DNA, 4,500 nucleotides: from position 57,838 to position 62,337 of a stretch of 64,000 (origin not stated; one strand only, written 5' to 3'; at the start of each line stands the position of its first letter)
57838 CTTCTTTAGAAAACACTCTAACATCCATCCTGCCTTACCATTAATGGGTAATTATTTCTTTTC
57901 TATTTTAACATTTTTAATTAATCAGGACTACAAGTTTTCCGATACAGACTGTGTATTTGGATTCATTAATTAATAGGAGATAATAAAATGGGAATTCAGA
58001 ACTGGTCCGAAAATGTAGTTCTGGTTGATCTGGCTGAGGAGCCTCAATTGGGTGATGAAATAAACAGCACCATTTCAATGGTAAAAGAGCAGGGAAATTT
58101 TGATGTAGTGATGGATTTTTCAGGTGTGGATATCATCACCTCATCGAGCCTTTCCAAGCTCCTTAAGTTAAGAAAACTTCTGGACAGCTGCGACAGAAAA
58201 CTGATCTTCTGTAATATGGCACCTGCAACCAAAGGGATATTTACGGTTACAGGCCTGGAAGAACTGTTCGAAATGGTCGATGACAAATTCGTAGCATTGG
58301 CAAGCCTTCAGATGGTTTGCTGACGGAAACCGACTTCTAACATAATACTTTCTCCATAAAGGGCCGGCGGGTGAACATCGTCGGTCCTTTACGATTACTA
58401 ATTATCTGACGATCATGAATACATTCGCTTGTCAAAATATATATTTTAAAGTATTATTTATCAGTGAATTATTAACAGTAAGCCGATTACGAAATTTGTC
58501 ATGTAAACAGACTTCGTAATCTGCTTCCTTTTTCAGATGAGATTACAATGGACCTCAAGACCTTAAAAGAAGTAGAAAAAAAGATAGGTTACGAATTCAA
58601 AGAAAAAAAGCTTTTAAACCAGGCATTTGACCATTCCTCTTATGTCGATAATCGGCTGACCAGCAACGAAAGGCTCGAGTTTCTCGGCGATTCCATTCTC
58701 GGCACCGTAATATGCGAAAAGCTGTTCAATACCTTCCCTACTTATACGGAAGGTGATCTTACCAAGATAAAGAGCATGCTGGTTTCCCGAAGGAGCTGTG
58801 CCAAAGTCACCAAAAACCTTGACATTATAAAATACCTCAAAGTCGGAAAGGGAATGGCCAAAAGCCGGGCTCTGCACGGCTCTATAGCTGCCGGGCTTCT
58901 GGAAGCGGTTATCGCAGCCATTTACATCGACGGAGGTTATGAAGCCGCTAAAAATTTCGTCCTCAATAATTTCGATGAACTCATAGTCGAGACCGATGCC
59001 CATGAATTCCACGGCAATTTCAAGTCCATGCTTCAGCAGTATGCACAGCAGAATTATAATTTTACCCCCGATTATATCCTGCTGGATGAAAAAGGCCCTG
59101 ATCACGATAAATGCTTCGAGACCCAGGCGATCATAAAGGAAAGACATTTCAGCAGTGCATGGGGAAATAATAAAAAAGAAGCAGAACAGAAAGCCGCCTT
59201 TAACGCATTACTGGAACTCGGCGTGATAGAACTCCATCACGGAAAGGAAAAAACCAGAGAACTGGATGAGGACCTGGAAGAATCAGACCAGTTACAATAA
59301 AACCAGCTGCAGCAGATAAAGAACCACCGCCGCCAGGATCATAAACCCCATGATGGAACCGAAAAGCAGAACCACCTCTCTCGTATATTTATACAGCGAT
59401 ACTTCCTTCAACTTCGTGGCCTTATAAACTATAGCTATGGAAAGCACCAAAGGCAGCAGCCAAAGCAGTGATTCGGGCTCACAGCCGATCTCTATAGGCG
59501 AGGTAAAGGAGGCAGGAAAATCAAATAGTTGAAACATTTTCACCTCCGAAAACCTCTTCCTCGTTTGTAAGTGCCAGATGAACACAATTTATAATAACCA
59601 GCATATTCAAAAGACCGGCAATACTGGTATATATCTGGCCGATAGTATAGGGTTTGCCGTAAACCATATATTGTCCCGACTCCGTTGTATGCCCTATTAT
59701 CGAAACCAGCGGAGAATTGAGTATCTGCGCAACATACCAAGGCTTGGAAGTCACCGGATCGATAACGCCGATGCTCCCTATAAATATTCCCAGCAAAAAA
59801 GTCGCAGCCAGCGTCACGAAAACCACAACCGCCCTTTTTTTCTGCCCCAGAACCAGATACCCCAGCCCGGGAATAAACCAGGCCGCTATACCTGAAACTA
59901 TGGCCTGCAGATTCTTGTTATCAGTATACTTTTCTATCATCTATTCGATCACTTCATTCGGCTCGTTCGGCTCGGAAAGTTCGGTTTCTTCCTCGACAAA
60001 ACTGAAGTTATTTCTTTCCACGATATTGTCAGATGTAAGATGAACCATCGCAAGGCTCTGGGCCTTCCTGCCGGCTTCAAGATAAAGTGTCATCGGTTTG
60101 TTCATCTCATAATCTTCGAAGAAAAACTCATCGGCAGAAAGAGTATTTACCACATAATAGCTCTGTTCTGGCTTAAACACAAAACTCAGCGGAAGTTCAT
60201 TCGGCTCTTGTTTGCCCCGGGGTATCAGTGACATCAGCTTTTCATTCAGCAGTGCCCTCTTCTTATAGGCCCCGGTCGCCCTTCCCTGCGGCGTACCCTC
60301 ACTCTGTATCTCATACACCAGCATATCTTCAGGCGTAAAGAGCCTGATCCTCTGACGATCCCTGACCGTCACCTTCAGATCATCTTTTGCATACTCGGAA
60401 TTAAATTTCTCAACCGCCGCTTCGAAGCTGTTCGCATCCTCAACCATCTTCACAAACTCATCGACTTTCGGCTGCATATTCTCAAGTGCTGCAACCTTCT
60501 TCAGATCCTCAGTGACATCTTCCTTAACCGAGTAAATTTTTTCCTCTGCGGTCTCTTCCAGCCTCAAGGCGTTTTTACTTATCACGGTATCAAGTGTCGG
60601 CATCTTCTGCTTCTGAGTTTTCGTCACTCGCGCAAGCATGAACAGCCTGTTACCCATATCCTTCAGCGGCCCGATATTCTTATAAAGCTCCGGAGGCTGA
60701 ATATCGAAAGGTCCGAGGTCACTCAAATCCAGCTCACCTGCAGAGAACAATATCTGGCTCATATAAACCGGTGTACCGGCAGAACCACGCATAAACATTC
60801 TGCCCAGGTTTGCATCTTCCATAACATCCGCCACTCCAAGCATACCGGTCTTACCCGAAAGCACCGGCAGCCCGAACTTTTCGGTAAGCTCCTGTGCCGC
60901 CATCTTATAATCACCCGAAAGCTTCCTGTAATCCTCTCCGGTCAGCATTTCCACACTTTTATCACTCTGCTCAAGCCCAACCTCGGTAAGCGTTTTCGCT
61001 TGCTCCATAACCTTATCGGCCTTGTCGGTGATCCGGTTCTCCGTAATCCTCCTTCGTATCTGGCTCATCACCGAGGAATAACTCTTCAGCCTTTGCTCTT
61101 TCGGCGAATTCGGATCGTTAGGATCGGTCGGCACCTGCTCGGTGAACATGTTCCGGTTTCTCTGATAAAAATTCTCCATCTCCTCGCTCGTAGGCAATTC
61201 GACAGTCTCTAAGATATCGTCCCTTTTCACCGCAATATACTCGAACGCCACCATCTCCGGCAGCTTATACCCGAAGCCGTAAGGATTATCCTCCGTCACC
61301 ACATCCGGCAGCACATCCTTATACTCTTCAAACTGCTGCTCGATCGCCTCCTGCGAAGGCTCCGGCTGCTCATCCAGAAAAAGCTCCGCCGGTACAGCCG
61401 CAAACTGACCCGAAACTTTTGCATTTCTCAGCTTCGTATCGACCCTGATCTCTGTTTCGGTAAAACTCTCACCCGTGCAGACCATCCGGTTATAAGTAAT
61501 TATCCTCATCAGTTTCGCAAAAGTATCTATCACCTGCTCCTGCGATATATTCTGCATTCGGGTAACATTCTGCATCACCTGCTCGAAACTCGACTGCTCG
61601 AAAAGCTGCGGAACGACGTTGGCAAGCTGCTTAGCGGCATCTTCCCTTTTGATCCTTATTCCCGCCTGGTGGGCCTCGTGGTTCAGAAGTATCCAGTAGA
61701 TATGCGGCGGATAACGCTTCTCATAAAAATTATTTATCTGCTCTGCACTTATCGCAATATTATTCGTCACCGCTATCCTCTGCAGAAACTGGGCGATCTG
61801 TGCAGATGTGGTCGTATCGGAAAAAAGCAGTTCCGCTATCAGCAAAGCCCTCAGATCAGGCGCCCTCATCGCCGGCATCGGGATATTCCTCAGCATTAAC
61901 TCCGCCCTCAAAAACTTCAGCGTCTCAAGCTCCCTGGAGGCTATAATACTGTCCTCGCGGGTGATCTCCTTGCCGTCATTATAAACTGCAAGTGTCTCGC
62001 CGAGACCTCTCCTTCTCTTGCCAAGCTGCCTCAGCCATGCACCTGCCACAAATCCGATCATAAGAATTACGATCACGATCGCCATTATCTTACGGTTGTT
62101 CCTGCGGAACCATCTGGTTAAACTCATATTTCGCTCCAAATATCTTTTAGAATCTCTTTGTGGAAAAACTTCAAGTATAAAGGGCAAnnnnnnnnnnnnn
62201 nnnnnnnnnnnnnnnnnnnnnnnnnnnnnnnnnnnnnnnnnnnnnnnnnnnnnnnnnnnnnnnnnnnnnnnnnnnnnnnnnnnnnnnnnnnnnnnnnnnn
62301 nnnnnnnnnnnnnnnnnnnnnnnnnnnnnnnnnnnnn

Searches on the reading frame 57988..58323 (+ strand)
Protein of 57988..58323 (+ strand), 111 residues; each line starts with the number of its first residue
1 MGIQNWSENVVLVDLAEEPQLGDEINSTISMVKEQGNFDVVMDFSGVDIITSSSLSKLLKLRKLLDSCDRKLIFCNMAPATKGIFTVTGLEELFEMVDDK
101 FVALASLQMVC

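Call 5: search_protein_families(library=pfam, proteins=[window:57988-58323:+], max_evalue=1)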
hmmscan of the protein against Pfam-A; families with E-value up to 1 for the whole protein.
window:57988-58323:+ (111 aa): 3 families
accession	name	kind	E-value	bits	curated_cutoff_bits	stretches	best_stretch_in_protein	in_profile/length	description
PF01740.26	STAS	-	1.8e-08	34.6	22.6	1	27-97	29-100/106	STAS domain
PF13466.11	STAS_2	-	2.5e-05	24.8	29.2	1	24-91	18-80/80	STAS domain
PF14213.11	DUF4325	-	0.03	14.5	23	1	37-59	16-38/64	STAS-like domain of unknown function (DUF4325)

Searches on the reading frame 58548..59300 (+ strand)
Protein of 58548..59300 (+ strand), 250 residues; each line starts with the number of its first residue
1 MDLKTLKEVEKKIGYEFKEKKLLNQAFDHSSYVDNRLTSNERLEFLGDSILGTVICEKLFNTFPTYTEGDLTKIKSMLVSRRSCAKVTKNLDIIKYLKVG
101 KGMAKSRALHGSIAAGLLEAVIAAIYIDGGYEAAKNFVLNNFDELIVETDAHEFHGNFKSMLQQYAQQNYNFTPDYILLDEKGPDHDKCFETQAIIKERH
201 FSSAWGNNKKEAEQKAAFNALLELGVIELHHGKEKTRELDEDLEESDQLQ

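Call 5: search_protein_families(library=pfam, proteins=[window:58548-59300:+], max_evalue=1)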
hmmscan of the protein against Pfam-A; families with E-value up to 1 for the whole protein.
window:58548-59300:+ (250 aa): 7 families
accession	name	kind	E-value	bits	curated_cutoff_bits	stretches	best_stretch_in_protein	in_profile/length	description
PF14622.11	Ribonucleas_3_3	-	3.4e-28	98.8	35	1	19-141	1-123/128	Ribonuclease-III-like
PF00636.31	Ribonuclease_3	-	2.2e-21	77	27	1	41-130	1-102/102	Ribonuclease III domain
PF00035.32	dsrm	-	8.5e-19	68.3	23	1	159-224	2-66/66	Double-stranded RNA binding motif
PF22935.1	RM44_endonuclase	-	7.3e-05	23.3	27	1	21-96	21-115/139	Large ribosomal subunit protein mL44, endonuclease domain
PF03368.19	Dicer_dimer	-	0.021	15.3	23.7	1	198-224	46-72/89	Dicer dimerisation domain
PF01697.33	Glyco_transf_92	-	0.052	13.6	23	1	137-210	102-173/249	Glycosyltransferase family 92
PF14709.13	DND1_DSRM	-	0.054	14.2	25.7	1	159-224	4-79/80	double strand RNA binding domain from DEAD END PROTEIN 1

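Call 14: find_encoding_contigs(protein=window:58548-59300:+, flank=10000, max_places=10)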
Protein window:58548-59300:+ (250 aa): no gene with exactly this product is on record in the collection.

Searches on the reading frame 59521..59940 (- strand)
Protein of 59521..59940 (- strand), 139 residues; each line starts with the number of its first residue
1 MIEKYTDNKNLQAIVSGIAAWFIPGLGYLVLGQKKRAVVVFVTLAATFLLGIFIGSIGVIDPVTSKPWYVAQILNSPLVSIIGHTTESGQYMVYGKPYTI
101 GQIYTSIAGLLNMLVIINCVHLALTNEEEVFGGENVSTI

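Call 5: search_protein_families(library=pfam, proteins=[window:59521-59940:-], max_evalue=1)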
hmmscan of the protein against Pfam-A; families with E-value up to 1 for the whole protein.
window:59521-59940:- (139 aa): 2 families
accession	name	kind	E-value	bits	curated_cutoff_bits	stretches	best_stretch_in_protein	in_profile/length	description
PF20382.3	DUF6677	-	3.8e-17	63.3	24.3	1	17-125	3-113/116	Family of unknown function (DUF6677)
PF01988.24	VIT1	-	0.052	13.8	28.1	1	15-66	142-189/214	VIT family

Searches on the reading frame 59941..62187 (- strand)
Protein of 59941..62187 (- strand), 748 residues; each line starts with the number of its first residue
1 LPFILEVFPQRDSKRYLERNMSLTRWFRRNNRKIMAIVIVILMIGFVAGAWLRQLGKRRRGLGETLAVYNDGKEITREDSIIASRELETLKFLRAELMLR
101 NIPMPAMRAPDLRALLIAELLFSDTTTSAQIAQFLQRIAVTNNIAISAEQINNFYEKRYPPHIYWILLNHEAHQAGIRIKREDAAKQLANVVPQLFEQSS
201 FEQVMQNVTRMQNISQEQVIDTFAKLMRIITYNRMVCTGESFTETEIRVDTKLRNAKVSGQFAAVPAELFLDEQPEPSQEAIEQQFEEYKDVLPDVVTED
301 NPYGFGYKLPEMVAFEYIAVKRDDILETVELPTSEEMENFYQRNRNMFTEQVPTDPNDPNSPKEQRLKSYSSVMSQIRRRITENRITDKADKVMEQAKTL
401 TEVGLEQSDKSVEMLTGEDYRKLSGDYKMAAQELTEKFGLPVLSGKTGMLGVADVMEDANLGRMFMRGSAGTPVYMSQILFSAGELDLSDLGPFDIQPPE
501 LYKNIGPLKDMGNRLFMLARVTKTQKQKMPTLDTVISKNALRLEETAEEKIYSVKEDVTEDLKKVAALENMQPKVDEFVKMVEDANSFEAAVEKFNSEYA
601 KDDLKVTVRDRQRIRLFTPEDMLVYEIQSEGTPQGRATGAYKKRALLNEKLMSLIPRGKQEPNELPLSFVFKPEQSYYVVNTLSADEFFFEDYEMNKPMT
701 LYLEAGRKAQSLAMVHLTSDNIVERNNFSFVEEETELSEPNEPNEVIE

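Call 5: search_protein_families(library=pfam, proteins=[window:59941-62187:-], max_evalue=1)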
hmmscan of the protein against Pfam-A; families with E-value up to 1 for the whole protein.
window:59941-62187:- (748 aa): 4 families
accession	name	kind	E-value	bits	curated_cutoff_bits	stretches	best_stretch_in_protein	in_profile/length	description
PF10637.15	Ofd1_CTDD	-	0.0037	17.2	27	1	128-219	44-134/255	Oxoglutarate and iron-dependent oxygenase degradation C-term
PF18685.7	DUF5635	-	0.063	13.7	25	1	104-148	11-56/86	Family of unknown function (DUF5635)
PF06207.16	DUF1002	-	0.52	10.3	26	1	71-154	120-196/220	Protein of unknown function (DUF1002)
PF23907.1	DUF7249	-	0.97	10.9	27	0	281-330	35-84/93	Family of unknown function (DUF7249)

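Call 12: find_encoding_contigs(protein=window:59941-62127:-, flank=10000, max_places=10)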
Protein window:59941-62127:- (728 aa): no gene with exactly this product is on record in the collection.

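Call 53: find_homologous_proteins(query=window:59941-62127:-, max_evalue=1e-10)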
Query window:59941-62127:- (728 aa): 871 proteins with E <= 1e-10 among 8000 candidates; the best 120 are listed.
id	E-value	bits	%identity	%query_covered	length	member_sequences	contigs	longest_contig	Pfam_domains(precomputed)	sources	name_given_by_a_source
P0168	0.0e+0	1600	100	100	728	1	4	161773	-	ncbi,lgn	-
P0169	6.1e-223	760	50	98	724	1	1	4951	-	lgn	-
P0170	1.9e-171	590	38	100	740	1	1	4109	-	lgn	-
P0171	2.1e-171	590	39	100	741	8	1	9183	-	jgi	-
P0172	5.4e-171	589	38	100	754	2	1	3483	-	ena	-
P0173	6.2e-171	588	38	100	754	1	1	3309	-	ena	-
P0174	6.1e-170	585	38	100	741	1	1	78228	-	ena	-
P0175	7.4e-170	585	39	100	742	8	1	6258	-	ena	-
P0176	1.2e-169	584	38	100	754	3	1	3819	-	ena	-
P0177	2.5e-168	580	37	100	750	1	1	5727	-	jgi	jgi:hypothetical protein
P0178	3.4e-168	579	37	100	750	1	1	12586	-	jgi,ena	-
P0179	3.7e-168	579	40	98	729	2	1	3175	-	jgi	-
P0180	5.0e-168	579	38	100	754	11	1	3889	-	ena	-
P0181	1.6e-167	577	37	100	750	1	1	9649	-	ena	-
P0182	1.6e-167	577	38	100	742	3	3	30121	-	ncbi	ncbi:MAG: hypothetical protein ACYS18_07760 [Planctomycetota bacterium]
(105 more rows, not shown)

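Call 54: find_encoding_contigs(protein=P0168, flank=10000, max_places=6)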
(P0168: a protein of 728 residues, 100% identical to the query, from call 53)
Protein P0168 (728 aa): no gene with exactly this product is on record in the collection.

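Call 75: find_encoding_contigs(protein=P0169, flank=5000, max_places=3)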
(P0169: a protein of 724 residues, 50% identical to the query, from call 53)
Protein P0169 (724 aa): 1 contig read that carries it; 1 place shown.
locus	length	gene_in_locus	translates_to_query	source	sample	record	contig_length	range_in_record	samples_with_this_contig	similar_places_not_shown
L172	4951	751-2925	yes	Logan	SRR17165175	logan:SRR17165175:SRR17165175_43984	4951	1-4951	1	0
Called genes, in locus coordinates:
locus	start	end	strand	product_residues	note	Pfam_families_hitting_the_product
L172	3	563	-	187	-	?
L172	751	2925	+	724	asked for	-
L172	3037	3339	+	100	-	PF20382:DUF6677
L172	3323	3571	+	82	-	-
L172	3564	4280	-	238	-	PF22935:RM44_endonuclase, PF14622:Ribonucleas_3_3, PF00636:Ribonuclease_3, PF00035:dsrm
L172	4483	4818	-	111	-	PF01740:STAS, PF13466:STAS_2 (faint)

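Call 76: search_protein_families(library=pfam, proteins=[L172:3-563:-], max_evalue=0.01)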
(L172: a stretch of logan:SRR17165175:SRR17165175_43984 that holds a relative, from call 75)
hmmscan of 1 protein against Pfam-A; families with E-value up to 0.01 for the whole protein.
L172:3-563:- (187 aa): 1 family
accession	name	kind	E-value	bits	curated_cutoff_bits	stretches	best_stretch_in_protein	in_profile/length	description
PF00202.27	Aminotran_3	-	3.6e-36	125.2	30.5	1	37-186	10-169/403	Aminotransferase class-III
